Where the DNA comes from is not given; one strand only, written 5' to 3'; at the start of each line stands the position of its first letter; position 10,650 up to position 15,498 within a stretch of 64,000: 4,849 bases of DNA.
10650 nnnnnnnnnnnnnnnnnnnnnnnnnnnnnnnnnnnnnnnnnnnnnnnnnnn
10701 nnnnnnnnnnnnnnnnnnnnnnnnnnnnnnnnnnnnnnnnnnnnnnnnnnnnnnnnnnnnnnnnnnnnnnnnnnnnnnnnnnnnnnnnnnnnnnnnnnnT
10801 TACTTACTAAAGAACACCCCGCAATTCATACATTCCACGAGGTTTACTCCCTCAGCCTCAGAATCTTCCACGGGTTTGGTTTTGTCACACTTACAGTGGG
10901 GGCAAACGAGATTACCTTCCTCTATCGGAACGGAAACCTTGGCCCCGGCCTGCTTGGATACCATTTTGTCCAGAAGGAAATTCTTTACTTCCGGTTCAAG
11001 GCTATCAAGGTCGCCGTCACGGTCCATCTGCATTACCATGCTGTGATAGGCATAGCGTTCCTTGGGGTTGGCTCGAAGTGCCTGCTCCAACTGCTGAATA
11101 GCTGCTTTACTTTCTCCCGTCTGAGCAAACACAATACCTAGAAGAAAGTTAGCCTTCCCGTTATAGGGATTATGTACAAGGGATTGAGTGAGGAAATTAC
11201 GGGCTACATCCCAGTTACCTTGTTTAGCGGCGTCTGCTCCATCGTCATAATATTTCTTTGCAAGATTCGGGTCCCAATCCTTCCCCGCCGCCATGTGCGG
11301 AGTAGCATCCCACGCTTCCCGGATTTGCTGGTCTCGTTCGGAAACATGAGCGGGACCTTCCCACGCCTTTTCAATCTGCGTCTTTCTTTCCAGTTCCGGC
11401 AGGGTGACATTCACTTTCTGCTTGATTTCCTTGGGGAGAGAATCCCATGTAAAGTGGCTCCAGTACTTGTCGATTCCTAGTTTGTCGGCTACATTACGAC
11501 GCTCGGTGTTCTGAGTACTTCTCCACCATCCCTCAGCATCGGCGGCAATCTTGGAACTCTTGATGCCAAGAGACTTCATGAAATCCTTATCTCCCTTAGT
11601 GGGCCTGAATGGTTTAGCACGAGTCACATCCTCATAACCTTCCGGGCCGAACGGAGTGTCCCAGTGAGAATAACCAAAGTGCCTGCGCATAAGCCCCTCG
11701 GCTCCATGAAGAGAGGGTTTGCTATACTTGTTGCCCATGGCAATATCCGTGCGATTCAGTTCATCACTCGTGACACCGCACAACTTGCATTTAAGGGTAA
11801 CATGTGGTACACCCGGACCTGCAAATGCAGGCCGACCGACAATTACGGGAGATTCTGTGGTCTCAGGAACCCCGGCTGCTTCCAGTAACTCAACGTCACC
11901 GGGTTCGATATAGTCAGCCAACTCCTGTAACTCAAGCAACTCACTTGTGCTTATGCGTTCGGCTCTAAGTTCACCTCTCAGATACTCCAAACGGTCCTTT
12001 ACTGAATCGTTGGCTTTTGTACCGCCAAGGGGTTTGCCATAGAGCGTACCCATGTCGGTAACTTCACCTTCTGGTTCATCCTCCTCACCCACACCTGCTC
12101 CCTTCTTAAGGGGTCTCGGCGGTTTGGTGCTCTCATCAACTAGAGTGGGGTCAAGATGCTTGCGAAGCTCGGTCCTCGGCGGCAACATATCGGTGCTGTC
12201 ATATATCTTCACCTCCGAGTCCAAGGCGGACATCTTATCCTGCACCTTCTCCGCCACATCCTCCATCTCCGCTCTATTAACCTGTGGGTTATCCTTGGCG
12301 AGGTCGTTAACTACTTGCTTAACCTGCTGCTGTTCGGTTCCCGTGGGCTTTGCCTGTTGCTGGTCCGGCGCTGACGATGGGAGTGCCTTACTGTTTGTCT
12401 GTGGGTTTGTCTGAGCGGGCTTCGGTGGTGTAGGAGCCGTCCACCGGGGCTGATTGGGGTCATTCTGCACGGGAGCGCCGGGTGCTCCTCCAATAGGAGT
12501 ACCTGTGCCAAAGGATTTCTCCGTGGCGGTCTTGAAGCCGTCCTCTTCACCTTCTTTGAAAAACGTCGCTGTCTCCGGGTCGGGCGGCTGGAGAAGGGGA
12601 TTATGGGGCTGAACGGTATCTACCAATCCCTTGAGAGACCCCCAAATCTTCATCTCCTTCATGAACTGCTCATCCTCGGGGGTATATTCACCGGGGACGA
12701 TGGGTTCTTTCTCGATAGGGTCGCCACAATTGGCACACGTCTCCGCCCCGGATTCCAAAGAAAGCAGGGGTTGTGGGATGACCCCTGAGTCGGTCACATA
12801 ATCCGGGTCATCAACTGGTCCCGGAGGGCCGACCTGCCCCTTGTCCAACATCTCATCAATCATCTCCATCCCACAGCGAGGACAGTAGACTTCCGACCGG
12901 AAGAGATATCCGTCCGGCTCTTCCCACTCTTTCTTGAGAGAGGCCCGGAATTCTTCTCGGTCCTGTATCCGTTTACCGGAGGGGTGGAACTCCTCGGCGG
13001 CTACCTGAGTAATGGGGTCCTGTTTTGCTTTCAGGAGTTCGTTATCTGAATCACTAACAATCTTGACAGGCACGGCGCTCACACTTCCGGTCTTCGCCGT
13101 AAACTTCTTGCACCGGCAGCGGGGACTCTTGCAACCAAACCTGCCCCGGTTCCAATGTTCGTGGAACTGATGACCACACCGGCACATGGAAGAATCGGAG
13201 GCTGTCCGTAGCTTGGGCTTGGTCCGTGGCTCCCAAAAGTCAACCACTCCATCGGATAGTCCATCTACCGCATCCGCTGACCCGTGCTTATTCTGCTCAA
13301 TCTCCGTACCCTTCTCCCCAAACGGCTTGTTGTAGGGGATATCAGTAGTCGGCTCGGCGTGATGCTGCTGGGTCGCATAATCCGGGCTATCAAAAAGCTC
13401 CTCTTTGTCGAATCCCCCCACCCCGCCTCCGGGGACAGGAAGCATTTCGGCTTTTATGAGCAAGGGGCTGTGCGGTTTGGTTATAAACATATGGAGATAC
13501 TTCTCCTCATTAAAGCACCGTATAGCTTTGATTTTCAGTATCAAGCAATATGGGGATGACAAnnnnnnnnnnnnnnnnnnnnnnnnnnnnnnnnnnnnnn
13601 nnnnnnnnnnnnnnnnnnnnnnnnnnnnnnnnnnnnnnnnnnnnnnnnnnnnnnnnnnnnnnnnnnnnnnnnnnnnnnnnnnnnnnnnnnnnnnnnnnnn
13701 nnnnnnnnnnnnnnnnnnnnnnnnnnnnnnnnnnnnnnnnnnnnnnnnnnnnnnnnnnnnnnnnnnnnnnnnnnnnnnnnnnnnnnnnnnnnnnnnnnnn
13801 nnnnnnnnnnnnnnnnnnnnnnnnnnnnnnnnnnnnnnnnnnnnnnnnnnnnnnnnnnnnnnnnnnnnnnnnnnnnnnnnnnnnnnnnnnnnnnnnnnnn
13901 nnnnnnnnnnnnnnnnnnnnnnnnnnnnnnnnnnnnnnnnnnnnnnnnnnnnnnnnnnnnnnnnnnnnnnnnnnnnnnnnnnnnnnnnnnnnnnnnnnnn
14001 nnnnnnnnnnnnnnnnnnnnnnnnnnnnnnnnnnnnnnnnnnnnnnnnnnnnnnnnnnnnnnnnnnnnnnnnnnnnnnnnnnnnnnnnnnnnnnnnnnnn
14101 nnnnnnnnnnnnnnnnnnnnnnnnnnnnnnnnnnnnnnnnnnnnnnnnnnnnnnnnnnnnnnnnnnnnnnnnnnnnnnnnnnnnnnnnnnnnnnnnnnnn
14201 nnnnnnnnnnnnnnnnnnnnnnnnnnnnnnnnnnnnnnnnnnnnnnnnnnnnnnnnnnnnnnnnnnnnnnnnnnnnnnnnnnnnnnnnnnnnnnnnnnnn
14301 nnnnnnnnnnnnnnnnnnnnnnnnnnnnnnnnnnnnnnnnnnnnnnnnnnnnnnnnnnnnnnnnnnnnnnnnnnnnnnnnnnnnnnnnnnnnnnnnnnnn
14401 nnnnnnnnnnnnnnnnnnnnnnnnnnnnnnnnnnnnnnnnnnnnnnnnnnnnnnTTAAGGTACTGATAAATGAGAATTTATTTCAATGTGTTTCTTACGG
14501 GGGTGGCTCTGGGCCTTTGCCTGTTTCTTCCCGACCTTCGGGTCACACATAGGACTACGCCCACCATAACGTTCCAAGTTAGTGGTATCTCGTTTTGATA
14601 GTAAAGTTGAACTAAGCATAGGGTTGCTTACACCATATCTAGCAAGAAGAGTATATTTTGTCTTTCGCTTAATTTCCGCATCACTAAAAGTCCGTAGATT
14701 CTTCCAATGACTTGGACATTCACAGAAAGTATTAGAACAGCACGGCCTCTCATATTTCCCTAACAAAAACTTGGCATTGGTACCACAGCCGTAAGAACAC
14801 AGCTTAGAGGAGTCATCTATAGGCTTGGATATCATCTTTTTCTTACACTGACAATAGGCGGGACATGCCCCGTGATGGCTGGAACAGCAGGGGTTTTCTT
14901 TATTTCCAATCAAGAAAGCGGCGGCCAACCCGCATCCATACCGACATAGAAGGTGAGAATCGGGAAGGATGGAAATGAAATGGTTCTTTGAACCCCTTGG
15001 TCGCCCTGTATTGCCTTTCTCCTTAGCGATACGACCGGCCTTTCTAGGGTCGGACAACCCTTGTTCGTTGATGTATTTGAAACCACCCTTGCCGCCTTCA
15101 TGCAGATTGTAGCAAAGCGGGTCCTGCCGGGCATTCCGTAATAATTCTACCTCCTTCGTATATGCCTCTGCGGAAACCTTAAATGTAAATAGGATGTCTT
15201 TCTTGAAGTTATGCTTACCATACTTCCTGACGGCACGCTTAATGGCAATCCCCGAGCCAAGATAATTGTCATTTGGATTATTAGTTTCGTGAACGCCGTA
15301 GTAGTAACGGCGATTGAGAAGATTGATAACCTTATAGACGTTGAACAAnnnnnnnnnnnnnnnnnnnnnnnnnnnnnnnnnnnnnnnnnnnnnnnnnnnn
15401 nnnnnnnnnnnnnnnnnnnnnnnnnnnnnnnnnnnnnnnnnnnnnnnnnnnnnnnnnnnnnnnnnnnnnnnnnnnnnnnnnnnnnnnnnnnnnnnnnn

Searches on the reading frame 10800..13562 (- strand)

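Call 14: search_protein_families(library=pfam, proteins=[window:10800-13562:-], max_evalue=0.01)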
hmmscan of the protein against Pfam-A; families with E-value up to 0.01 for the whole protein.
window:10800-13562:- (920 aa): 8 families
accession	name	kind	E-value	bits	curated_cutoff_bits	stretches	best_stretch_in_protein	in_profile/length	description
PF14559.12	TPR_19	-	9.1e-07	29.6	25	1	779-838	2-62/68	Tetratricopeptide repeat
PF13432.12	TPR_16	-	1.2e-06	29.3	32.7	1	777-834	6-63/65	Tetratricopeptide repeat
PF07719.23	TPR_2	-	6.9e-06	26.2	27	0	803-834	2-33/34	Tetratricopeptide repeat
PF13428.12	TPR_14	-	0.00097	20.1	23.5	0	806-840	5-39/44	Tetratricopeptide repeat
PF13424.12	TPR_12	-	0.0014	19.2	30.1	1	776-831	11-74/77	Tetratricopeptide repeat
PF13371.12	TPR_9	-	0.0017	18.8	35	0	779-836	6-63/73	Tetratricopeptide repeat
PF13181.12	TPR_8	-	0.0072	16.9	25.7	0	803-834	2-33/34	Tetratricopeptide repeat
PF13240.11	Zn_Ribbon_1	-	0.0085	16.3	25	0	269-282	9-22/23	zinc-ribbon domain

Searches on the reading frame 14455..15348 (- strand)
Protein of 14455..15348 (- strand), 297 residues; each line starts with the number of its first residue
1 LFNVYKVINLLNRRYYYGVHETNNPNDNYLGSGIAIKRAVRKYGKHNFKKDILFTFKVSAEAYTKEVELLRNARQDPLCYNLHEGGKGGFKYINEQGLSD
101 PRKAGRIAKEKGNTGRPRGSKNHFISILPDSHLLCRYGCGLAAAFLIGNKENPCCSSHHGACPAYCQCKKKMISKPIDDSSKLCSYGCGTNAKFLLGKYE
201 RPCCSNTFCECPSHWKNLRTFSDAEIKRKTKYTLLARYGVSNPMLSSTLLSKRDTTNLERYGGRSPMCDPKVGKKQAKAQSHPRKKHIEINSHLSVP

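Call 77: search_protein_families(library=pfam, proteins=[window:14455-15348:-], max_evalue=0.001)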
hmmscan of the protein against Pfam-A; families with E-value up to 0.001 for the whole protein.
window:14455-15348:- (297 aa): 1 family
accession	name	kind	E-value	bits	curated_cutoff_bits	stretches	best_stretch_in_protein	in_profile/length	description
PF24308.1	DUF7487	-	3.8e-05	24.1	27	1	229-278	2-51/220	Family of unknown function (DUF7487)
